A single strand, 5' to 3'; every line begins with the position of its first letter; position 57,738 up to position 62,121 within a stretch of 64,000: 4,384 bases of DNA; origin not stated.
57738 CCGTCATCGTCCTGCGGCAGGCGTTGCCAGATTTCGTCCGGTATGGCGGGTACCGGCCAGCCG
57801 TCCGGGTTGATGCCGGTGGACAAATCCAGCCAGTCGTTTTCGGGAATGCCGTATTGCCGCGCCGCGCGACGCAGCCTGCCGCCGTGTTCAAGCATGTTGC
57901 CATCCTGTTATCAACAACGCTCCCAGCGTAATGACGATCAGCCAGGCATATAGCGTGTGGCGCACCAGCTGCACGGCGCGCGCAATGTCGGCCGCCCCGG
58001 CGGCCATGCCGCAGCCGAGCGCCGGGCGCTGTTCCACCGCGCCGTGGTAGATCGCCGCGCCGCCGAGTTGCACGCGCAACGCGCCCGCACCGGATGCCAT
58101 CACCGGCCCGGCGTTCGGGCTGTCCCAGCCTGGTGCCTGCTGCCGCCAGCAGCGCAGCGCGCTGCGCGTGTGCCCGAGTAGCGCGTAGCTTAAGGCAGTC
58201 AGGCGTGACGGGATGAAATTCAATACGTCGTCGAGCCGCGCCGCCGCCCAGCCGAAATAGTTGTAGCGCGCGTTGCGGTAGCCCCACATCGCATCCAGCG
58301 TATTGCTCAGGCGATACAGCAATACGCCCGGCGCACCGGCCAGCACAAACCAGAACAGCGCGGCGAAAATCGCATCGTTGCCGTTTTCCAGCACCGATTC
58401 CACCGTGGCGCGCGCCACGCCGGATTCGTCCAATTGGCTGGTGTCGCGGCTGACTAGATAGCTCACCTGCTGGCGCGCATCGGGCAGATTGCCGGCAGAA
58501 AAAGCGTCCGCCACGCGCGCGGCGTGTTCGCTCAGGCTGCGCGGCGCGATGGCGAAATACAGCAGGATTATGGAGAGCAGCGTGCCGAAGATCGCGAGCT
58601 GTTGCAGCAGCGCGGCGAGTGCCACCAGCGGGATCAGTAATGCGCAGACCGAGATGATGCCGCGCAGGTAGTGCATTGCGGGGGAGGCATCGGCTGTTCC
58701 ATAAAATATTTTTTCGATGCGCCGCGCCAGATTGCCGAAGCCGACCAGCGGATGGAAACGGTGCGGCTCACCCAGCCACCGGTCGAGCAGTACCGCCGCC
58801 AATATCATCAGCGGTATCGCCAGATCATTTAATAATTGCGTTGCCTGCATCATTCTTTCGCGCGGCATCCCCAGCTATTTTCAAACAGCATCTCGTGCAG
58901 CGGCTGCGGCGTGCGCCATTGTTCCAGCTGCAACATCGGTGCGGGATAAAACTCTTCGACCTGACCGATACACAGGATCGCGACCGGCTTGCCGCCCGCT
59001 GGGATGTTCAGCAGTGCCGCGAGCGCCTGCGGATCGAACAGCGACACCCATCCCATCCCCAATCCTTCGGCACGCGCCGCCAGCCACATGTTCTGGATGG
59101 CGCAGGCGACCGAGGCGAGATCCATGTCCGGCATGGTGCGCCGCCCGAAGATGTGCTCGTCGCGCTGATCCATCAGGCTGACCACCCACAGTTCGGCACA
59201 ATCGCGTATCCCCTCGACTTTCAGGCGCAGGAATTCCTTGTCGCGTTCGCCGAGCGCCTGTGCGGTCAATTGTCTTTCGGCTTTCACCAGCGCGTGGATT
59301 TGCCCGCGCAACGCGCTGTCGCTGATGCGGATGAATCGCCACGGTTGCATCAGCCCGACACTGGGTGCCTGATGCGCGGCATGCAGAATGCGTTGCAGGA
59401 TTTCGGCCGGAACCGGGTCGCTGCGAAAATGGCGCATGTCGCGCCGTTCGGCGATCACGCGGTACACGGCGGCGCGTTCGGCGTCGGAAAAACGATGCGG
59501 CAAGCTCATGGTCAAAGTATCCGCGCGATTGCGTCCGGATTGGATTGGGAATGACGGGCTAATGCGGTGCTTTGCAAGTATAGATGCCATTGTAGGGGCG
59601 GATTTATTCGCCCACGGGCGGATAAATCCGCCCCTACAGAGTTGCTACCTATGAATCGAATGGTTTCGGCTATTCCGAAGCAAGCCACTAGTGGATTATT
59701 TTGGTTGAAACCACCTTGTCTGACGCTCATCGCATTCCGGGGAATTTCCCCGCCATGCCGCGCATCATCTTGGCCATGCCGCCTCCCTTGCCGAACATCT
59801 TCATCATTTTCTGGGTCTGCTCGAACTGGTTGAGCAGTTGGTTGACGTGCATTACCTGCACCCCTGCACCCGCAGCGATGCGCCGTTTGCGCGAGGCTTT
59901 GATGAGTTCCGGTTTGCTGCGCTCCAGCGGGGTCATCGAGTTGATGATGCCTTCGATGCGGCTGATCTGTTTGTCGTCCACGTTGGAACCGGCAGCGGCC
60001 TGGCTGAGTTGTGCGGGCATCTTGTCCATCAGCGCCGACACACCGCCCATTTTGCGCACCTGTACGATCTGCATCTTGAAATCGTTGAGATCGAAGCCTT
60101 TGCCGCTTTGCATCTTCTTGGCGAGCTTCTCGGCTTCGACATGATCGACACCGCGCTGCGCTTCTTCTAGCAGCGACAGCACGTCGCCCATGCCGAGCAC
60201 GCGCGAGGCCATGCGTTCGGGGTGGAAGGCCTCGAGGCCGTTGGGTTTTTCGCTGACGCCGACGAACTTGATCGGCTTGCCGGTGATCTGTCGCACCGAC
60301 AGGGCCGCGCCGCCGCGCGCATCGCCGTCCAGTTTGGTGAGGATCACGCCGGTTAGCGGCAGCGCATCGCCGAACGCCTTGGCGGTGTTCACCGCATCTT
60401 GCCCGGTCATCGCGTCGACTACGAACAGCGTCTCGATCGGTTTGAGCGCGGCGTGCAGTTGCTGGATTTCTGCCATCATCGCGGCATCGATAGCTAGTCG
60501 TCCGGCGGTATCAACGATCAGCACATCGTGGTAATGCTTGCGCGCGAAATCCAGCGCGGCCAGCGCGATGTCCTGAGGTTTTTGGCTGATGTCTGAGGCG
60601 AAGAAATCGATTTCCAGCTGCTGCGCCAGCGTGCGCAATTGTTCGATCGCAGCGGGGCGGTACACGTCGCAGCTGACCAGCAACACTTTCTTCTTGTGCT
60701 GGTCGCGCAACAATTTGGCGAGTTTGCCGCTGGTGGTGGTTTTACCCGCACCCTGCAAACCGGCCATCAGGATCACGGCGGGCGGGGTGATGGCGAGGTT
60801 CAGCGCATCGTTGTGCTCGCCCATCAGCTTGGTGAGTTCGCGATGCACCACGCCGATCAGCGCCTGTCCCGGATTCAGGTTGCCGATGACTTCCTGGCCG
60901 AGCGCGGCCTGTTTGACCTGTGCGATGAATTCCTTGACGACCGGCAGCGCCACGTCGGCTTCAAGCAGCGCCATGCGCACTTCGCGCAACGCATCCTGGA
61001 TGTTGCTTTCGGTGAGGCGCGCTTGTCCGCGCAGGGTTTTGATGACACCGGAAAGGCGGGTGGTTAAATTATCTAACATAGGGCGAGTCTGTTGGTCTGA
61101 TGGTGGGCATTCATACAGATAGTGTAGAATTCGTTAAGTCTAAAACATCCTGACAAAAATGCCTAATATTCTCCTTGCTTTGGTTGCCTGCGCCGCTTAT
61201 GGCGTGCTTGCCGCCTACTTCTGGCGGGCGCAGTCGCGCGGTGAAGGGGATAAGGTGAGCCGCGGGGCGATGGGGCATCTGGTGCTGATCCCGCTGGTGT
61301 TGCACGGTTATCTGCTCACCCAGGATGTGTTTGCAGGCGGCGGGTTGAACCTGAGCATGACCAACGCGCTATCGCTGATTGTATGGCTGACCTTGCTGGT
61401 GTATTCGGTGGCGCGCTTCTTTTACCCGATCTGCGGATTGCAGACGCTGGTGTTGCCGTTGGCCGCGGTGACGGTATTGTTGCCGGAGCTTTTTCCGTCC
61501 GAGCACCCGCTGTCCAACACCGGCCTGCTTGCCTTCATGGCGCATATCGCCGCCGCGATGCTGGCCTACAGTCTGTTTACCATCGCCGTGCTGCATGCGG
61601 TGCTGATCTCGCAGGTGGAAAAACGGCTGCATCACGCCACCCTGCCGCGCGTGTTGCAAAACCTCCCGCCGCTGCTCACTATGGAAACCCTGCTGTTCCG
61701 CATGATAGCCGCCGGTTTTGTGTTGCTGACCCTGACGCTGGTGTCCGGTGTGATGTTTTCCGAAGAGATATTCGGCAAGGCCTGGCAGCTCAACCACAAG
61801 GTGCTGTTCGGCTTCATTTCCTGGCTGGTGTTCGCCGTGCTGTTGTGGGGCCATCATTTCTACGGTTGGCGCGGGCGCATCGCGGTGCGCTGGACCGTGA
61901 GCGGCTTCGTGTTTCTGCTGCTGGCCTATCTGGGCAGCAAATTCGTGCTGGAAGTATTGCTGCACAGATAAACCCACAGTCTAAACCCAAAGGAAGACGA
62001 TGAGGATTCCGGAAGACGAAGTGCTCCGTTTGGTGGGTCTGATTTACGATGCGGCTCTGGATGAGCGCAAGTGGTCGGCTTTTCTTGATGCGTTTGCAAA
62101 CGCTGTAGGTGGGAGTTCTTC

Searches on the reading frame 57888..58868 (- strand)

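Call 81: search_protein_families(library=pfam, proteins=[window:57888-58868:-], max_evalue=0.00001)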
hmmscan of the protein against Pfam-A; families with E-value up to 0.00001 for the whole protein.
window:57888-58868:- (326 aa): 2 families
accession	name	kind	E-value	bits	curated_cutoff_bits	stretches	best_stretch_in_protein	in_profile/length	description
PF03186.18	CobD_Cbib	-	4.4e-97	325.2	34.4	1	23-302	2-282/282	CobD/Cbib protein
PF17113.10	AmpE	-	8.9e-07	29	21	1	46-241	23-221/284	Regulatory signalling modulator protein AmpE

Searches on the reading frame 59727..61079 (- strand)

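Call 81: search_protein_families(library=pfam, proteins=[window:59727-61079:-], max_evalue=0.00001)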
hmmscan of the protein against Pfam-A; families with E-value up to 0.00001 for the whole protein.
window:59727-61079:- (450 aa): 5 families
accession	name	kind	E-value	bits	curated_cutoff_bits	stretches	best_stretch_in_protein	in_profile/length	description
PF00448.28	SRP54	-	1.9e-73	246.7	22.7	1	100-295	1-195/196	SRP54-type protein, GTPase domain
PF02978.25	SRP_SPB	-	1.5e-30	105.9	27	1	329-426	2-91/91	Signal peptide binding domain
PF02881.24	SRP54_N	-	1.7e-20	73.5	22.4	1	5-82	1-75/75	SRP54-type protein, helical bundle domain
PF01656.29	CbiA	-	4.2e-07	30.4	25.4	1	110-256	9-89/125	CobQ/CobB/MinD/ParA nucleotide binding domain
PF13401.12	AAA_22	-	1.3e-06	29.2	27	1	102-218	7-119/130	AAA domain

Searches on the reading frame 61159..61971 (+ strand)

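Call 81: search_protein_families(library=pfam, proteins=[window:61159-61971:+], max_evalue=0.00001)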
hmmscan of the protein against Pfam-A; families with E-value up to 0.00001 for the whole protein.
window:61159-61971:+ (270 aa): 1 family
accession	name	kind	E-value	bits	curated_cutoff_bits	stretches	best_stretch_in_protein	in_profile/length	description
PF01578.25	Cytochrom_C_asm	-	6e-33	114.7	29.9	1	46-267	10-211/212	Cytochrome C assembly protein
